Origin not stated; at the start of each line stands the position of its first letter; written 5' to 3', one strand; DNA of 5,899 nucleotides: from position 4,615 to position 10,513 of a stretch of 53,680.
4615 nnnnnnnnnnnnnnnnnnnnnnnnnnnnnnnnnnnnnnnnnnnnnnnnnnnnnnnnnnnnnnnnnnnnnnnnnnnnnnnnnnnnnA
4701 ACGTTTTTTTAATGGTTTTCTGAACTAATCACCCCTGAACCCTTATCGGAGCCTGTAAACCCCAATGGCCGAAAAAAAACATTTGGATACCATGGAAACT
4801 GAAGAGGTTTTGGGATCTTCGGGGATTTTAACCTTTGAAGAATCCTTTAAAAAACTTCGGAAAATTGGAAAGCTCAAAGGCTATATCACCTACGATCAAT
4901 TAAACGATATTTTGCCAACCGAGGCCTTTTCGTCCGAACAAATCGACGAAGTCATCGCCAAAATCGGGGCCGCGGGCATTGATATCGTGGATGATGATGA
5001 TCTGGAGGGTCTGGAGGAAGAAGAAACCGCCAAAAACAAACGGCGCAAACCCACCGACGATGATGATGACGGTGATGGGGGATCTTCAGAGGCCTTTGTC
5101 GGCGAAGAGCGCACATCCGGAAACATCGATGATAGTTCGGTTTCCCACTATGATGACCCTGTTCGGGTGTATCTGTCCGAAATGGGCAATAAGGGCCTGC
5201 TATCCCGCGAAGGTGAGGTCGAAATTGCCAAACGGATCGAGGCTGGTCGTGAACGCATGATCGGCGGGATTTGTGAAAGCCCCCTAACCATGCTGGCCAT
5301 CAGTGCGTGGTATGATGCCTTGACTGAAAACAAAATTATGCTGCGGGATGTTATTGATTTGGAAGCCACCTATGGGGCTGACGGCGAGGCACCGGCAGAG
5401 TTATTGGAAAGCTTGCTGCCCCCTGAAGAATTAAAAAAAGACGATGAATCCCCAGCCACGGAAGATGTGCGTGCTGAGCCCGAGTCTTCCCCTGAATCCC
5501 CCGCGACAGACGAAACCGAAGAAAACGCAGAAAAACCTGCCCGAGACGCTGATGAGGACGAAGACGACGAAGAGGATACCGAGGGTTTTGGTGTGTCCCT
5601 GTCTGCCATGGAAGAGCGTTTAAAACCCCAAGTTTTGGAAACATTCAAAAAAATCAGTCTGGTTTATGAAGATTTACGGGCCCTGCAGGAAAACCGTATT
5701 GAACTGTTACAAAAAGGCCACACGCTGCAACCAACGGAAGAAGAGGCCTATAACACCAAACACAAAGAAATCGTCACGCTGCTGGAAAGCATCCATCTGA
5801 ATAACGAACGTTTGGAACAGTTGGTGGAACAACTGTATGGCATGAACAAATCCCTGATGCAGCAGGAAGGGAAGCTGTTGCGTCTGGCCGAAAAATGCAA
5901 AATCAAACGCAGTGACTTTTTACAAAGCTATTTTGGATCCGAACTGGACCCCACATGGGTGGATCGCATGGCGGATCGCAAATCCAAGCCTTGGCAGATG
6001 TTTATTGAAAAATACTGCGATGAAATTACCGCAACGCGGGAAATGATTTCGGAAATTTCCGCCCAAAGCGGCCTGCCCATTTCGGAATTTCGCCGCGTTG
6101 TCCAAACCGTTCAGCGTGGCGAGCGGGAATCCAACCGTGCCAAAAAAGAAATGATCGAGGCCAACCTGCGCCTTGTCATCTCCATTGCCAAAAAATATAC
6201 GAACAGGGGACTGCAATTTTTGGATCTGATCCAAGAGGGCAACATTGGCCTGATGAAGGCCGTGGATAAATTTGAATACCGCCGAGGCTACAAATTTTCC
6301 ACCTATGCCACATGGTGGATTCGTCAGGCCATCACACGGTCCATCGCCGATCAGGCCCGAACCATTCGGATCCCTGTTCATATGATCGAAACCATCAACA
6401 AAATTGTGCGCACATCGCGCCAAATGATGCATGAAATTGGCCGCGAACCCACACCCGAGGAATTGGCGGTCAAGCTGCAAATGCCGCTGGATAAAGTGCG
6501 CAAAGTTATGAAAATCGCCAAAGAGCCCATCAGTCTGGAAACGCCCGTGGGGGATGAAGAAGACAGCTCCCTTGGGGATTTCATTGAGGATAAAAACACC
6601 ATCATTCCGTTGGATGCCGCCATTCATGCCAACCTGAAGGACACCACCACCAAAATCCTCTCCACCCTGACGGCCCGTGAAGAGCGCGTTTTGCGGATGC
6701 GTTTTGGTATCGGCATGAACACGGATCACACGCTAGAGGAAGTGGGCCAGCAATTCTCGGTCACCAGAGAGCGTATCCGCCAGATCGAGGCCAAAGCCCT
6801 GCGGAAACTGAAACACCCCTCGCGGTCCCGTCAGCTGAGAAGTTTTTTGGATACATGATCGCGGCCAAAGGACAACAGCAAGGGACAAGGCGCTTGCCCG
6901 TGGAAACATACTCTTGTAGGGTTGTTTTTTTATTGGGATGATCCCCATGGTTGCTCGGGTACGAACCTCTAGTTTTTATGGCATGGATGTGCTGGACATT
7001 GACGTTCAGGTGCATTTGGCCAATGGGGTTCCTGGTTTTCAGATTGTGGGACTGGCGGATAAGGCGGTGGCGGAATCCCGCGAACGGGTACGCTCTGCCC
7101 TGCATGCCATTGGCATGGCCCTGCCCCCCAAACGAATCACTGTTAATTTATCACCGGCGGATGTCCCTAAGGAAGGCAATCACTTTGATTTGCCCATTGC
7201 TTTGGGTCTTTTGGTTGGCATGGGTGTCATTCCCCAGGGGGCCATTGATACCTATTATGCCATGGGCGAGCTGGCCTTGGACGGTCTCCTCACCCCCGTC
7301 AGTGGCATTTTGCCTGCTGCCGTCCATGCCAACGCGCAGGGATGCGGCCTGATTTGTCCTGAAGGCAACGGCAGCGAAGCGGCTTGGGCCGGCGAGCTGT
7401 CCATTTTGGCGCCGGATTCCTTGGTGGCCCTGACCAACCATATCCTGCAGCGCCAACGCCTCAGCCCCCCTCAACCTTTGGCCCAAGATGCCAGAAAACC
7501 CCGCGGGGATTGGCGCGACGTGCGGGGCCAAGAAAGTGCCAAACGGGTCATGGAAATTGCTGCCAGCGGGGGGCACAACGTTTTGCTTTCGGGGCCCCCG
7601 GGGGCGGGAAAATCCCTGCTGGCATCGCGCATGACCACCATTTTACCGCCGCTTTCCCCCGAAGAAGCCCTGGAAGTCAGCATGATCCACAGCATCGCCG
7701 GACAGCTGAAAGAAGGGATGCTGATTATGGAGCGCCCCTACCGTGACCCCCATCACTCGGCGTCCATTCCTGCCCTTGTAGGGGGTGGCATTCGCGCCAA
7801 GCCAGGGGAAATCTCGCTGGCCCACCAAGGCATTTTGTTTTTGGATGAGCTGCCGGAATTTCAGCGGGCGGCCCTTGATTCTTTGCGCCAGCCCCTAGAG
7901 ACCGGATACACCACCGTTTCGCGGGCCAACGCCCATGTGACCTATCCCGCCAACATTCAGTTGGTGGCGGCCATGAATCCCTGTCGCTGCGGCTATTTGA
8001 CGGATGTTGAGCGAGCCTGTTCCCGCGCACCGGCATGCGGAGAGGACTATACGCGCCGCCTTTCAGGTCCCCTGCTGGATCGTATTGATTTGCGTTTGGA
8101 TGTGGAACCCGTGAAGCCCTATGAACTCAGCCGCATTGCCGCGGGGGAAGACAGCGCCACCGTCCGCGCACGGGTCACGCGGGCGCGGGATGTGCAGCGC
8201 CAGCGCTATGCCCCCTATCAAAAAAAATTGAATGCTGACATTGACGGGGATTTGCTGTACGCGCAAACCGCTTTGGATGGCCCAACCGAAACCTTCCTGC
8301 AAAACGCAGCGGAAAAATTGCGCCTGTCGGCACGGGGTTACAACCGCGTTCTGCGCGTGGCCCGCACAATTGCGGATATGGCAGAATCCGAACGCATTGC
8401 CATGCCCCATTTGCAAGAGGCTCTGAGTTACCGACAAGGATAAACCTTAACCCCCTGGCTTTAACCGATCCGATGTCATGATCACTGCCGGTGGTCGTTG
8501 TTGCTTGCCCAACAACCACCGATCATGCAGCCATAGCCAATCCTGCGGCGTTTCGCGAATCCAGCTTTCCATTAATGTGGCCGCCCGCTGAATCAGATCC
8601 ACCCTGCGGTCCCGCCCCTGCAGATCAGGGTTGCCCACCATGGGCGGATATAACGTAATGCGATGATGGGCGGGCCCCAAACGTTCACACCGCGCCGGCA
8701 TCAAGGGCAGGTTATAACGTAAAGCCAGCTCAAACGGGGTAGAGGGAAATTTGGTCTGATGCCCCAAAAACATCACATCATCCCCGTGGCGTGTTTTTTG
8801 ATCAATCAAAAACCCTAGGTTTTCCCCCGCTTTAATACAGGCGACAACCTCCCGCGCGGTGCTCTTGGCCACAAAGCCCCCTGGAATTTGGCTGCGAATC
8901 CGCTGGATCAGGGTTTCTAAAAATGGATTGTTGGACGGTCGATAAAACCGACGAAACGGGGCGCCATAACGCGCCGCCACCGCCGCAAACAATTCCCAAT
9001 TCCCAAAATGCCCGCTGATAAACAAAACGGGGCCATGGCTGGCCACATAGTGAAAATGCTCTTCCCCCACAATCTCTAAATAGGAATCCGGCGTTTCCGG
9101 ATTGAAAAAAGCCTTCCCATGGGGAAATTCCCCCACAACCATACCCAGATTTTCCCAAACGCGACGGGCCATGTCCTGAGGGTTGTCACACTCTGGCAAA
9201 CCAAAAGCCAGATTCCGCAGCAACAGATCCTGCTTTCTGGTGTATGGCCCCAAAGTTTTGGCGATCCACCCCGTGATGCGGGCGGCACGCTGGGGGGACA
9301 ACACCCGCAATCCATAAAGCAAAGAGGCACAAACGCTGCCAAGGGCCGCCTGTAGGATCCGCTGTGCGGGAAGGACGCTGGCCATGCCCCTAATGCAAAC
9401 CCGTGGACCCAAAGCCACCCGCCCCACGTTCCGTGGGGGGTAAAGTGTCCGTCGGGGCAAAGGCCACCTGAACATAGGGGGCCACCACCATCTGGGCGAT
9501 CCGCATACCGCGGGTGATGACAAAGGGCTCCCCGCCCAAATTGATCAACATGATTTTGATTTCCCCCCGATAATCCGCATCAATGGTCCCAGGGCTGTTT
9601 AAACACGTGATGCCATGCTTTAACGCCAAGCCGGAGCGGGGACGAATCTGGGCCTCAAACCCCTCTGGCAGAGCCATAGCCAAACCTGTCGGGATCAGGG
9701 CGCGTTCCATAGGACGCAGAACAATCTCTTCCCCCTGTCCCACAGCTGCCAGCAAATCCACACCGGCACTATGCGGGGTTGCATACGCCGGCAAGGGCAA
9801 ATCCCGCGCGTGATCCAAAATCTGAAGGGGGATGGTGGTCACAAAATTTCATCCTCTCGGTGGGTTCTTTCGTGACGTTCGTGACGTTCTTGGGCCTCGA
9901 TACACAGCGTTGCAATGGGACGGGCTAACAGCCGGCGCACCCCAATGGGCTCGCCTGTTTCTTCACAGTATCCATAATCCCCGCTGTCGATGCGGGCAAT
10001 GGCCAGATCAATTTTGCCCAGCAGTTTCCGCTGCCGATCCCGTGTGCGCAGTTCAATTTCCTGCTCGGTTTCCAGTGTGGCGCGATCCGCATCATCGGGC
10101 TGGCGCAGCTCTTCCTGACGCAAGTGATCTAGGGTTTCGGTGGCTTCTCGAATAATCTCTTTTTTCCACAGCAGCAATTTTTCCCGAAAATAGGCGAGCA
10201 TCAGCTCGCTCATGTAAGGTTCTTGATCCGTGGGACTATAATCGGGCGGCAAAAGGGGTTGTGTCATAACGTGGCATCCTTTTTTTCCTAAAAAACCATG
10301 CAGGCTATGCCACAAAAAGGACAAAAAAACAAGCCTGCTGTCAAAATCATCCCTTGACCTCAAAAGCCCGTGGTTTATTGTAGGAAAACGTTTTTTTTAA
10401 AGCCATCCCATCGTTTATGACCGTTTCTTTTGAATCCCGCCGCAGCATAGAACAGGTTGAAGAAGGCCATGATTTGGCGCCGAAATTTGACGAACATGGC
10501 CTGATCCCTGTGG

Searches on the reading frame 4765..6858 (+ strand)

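Call 55: search_protein_families(library=pfam, proteins=[window:4765-6858:+], max_evalue=0.00001)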
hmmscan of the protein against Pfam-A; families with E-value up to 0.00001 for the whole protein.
window:4765-6858:+ (697 aa): 6 families
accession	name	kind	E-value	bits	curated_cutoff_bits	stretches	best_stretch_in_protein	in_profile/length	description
PF04546.19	Sigma70_ner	-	1.8e-41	142.8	29.7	1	173-431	2-209/210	Sigma-70, non-essential region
PF04539.22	Sigma70_r3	-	7.5e-29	100.1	25.3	1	542-615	1-74/78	Sigma-70 region 3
PF04542.20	Sigma70_r2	-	8.3e-24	83.6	24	1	463-533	1-71/71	Sigma-70 region 2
PF04545.22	Sigma70_r4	-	1.1e-17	63.7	24.1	1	632-684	2-50/50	Sigma-70, region 4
PF03979.19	Sigma70_r1_1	-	2.6e-17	63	22.5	1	25-101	4-76/81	Sigma-70 factor, region 1.1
PF00140.25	Sigma70_r1_2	-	5.8e-11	42.6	22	1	131-163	1-33/34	Sigma-70 factor, region 1.2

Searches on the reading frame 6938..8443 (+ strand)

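Call 55: search_protein_families(library=pfam, proteins=[window:6938-8443:+], max_evalue=0.00001)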
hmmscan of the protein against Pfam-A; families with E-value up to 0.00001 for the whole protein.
window:6938-8443:+ (501 aa): 6 families
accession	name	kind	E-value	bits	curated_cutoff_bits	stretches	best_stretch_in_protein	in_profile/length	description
PF01078.27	Mg_chelatase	-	2.9e-90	301.6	20.3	1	191-394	1-204/207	Magnesium chelatase, subunit ChlI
PF13541.12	ChlI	-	6.5e-40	136.2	27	1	23-144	1-121/121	Subunit ChlI of Mg-chelatase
PF13335.12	Mg_chelatase_C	-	1.5e-29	102.8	26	1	403-499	1-94/94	Magnesium chelatase, subunit ChlI C-terminal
PF07728.20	AAA_5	-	3.4e-08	34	22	1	214-350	1-125/139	AAA domain (dynein-related subfamily)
PF00158.32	Sigma54_activat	-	5.6e-07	29.8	20.2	0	284-347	81-142/168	Sigma-54 interaction domain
PF00493.29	MCM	-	1.5e-06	28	23.3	0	287-353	112-178/224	MCM P-loop domain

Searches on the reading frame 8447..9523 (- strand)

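Call 55: search_protein_families(library=pfam, proteins=[window:8447-9523:-], max_evalue=0.00001)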
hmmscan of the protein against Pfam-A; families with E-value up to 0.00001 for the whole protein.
window:8447-9523:- (358 aa): 1 family
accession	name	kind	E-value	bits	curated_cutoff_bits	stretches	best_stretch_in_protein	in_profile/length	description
PF03279.18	Lip_A_acyltrans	-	3.8e-35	121.9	22.3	1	52-337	6-294/295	Bacterial lipid A biosynthesis acyltransferase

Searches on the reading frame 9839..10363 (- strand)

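Call 75: search_protein_families(library=pfam, proteins=[window:9839-10363:-], max_evalue=0.00001)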
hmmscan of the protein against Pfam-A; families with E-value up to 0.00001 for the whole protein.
window:9839-10363:- (174 aa): 2 families
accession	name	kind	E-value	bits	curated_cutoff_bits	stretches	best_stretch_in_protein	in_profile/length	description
PF21157.2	DksA_N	-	9.4e-26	90.3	27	1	56-125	2-71/71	DnaK suppressor protein DksA, N-terminal domain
PF01258.23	zf-dskA_traR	-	2.6e-13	50.2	24.9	1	128-163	1-36/36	Prokaryotic dksA/traR C4-type zinc finger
